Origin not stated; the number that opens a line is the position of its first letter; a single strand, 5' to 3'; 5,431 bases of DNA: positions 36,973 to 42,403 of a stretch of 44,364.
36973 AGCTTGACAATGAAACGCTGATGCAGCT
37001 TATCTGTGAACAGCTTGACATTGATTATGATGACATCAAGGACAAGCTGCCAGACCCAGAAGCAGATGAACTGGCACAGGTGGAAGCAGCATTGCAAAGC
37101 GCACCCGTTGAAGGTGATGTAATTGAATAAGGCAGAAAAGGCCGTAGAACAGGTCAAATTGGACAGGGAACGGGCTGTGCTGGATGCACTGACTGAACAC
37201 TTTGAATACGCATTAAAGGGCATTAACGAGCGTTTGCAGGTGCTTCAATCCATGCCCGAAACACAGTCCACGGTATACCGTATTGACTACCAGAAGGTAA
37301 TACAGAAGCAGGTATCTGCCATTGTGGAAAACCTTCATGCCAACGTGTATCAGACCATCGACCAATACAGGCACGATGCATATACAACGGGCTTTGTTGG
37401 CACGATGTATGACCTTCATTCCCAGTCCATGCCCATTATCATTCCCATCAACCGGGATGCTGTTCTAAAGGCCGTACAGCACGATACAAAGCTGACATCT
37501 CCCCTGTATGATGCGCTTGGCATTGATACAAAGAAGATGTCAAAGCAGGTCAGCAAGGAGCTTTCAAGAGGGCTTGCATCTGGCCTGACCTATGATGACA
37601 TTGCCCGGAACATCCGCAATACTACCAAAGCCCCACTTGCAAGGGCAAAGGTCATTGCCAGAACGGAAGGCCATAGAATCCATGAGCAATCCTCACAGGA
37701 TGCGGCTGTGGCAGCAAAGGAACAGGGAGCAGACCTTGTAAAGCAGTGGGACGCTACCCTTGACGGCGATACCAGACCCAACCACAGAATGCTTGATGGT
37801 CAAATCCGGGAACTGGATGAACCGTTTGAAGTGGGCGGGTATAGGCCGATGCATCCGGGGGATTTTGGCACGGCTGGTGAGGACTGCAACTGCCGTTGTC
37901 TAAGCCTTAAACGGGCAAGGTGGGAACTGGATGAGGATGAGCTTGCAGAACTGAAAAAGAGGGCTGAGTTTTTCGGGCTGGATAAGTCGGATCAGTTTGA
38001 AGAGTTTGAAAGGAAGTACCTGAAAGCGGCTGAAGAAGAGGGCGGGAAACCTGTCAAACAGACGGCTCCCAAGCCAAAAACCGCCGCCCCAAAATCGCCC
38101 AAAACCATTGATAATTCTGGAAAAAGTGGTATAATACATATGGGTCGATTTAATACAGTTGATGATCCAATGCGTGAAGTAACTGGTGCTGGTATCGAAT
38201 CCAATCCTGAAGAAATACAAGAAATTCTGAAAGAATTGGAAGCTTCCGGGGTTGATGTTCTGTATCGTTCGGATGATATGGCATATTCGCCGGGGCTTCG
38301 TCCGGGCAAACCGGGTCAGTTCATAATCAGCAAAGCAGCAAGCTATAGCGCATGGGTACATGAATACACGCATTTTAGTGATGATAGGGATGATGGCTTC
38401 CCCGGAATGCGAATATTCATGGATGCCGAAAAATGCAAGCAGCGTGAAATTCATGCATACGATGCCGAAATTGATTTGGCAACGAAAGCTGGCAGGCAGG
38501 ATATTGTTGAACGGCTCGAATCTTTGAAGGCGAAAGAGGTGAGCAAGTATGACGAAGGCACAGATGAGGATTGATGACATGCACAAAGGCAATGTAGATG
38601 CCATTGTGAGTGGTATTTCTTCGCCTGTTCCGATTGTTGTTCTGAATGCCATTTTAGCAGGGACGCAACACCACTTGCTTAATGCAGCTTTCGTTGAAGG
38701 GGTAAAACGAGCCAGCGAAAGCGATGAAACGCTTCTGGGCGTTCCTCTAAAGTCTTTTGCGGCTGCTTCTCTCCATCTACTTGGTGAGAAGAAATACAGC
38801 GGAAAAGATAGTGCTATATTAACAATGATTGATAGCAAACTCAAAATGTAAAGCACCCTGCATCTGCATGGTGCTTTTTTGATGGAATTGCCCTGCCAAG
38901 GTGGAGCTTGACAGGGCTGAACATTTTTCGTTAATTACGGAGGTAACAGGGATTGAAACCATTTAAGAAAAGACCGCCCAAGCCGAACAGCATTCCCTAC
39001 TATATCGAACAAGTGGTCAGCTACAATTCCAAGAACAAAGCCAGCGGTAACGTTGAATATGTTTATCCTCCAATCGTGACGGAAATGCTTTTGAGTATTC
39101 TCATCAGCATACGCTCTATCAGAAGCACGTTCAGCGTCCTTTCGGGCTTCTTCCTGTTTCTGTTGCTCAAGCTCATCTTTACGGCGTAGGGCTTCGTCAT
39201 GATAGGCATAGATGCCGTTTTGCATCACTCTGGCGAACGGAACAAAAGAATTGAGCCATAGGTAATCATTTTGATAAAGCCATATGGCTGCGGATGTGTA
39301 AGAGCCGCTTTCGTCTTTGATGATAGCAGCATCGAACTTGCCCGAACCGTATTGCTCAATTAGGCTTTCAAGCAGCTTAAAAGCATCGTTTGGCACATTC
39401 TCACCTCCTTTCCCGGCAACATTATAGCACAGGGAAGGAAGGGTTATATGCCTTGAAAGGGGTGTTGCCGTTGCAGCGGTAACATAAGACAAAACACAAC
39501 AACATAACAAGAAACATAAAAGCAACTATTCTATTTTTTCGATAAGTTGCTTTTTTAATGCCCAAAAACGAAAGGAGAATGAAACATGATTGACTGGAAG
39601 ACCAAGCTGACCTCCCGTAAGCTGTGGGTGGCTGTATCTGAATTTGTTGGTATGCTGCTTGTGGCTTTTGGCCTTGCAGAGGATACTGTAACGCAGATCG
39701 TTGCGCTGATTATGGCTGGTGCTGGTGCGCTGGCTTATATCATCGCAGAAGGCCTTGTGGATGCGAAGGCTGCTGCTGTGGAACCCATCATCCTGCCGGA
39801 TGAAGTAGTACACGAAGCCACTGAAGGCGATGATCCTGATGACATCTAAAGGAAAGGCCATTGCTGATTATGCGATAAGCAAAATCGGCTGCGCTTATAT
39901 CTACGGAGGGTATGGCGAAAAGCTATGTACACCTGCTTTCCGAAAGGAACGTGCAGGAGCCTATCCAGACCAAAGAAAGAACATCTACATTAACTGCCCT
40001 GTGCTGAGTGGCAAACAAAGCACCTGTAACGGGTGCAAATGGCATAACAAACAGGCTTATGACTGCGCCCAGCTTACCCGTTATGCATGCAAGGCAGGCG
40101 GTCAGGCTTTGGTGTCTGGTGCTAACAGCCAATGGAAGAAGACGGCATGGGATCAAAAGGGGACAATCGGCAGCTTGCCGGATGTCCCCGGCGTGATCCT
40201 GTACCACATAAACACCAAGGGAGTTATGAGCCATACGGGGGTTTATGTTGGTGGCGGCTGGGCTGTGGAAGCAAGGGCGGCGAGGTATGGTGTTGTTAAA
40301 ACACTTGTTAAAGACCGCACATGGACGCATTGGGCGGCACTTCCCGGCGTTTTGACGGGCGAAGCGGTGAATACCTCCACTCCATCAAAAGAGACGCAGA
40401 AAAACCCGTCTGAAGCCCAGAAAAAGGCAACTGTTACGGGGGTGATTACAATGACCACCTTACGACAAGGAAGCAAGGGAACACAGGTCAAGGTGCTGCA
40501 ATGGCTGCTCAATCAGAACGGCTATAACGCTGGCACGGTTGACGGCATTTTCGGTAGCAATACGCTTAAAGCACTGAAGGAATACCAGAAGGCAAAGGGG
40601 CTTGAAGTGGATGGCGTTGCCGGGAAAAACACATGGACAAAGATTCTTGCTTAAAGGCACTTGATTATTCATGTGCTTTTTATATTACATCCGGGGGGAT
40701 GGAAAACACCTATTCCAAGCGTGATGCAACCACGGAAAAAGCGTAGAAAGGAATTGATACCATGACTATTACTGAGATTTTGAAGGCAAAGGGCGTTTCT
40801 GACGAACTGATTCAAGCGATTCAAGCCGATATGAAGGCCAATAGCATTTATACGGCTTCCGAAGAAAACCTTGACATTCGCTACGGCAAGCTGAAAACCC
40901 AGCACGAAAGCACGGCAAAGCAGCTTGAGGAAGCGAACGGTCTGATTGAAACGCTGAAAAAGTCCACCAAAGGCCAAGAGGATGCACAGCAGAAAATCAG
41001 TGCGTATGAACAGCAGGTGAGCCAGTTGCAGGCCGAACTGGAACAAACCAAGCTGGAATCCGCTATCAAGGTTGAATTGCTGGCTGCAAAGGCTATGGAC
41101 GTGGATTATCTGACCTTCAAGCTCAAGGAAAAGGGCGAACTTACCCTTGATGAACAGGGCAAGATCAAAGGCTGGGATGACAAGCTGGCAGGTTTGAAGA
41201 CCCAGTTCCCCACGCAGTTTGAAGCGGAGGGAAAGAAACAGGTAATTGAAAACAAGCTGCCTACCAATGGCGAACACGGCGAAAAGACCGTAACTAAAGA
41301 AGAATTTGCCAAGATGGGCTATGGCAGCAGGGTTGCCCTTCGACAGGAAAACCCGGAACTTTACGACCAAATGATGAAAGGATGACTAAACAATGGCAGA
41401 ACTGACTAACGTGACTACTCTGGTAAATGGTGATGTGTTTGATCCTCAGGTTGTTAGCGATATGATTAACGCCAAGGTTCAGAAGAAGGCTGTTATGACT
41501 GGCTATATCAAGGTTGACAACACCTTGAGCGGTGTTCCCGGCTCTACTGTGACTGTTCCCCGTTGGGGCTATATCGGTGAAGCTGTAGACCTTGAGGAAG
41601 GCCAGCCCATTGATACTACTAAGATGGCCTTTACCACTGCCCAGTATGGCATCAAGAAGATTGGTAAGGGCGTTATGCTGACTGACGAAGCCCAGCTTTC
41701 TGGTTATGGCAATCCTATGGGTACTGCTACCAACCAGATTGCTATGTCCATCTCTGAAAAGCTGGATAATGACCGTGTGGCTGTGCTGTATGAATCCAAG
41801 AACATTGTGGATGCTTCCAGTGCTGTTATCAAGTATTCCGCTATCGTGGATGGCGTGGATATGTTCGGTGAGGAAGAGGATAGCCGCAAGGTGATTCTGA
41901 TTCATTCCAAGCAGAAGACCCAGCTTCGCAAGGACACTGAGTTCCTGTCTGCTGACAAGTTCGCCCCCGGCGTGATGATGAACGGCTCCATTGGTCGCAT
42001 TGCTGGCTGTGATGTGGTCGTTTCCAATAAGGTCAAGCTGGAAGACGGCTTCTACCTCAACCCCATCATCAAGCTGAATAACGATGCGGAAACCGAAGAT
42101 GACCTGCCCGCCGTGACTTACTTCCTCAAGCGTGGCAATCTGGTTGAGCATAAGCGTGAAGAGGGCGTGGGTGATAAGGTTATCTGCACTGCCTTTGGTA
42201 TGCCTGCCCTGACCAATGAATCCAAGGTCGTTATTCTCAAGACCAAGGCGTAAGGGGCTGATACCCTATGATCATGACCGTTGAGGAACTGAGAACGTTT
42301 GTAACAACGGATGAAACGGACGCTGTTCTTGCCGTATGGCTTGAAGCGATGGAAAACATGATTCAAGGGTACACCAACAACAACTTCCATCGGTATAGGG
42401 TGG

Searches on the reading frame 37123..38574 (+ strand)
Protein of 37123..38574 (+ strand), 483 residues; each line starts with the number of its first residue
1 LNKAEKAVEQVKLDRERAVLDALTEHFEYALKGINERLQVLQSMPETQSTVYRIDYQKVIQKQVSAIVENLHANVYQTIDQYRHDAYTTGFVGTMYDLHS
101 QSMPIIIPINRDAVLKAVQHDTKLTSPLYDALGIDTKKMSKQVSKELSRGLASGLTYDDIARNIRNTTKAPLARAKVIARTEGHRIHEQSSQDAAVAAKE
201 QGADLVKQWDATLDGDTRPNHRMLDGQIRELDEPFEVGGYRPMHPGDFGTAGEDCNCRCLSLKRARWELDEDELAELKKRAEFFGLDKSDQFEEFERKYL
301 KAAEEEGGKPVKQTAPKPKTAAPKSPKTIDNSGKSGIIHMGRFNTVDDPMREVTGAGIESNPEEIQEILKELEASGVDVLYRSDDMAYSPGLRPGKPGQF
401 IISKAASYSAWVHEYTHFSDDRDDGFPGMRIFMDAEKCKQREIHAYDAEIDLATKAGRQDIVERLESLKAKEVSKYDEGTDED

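Call 72: search_protein_families(library=pfam, proteins=[window:37123-38574:+], max_evalue=0.001)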
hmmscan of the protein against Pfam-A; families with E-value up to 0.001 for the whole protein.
window:37123-38574:+ (483 aa): 1 family
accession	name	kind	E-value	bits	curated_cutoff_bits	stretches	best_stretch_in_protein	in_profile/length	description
PF04233.19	Phage_Mu_F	-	4.1e-22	79.5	29.6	1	141-259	1-109/112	Phage Mu protein F like protein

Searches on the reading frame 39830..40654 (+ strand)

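Call 72: search_protein_families(library=pfam, proteins=[window:39830-40654:+], max_evalue=0.001)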
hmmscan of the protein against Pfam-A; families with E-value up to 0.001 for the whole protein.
window:39830-40654:+ (274 aa): 2 families
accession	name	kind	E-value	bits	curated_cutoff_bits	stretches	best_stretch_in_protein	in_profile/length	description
PF01471.23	PG_binding_1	-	3.3e-19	69.3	23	1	217-272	2-57/57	Putative peptidoglycan binding domain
PF00877.26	NLPC_P60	-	6.3e-05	23.3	23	1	73-168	10-99/105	NlpC/P60 family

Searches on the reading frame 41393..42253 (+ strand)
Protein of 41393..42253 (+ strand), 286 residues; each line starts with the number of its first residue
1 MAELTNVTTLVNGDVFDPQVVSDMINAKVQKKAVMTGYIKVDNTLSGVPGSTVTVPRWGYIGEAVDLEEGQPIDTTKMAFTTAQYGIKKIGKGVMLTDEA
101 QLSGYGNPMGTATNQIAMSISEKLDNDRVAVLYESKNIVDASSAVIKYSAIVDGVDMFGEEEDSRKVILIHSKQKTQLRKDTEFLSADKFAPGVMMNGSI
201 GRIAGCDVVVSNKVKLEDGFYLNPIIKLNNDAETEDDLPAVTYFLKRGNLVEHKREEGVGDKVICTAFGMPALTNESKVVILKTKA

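Call 31: search_protein_families(library=phrogs, proteins=[window:41393-42253:+], max_evalue=0.001)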
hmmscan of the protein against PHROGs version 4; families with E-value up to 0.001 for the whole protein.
window:41393-42253:+ (286 aa): 9 families
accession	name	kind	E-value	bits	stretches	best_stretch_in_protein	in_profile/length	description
phrog_544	-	head and packaging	1.3e-58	199.7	1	14-284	10-273/282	major head protein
phrog_30620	-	unknown function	2.5e-32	113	1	13-182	10-176/184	-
phrog_247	-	head and packaging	3e-09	37.5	1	8-218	4-239/351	major head protein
phrog_267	-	head and packaging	5.8e-09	36.6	1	14-268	38-276/410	major head protein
phrog_10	-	head and packaging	1.8e-07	31.5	1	5-133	357-483/752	major head protein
phrog_3437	-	head and packaging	8.4e-06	26.2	1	133-218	140-228/294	major head protein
phrog_1357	-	head and packaging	2.4e-05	24.5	1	163-214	207-260/356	major head protein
phrog_1650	-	head and packaging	0.00019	21.8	0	68-218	77-243/300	major head protein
phrog_2263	-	head and packaging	0.0002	21.4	1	4-99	266-359/551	major head protein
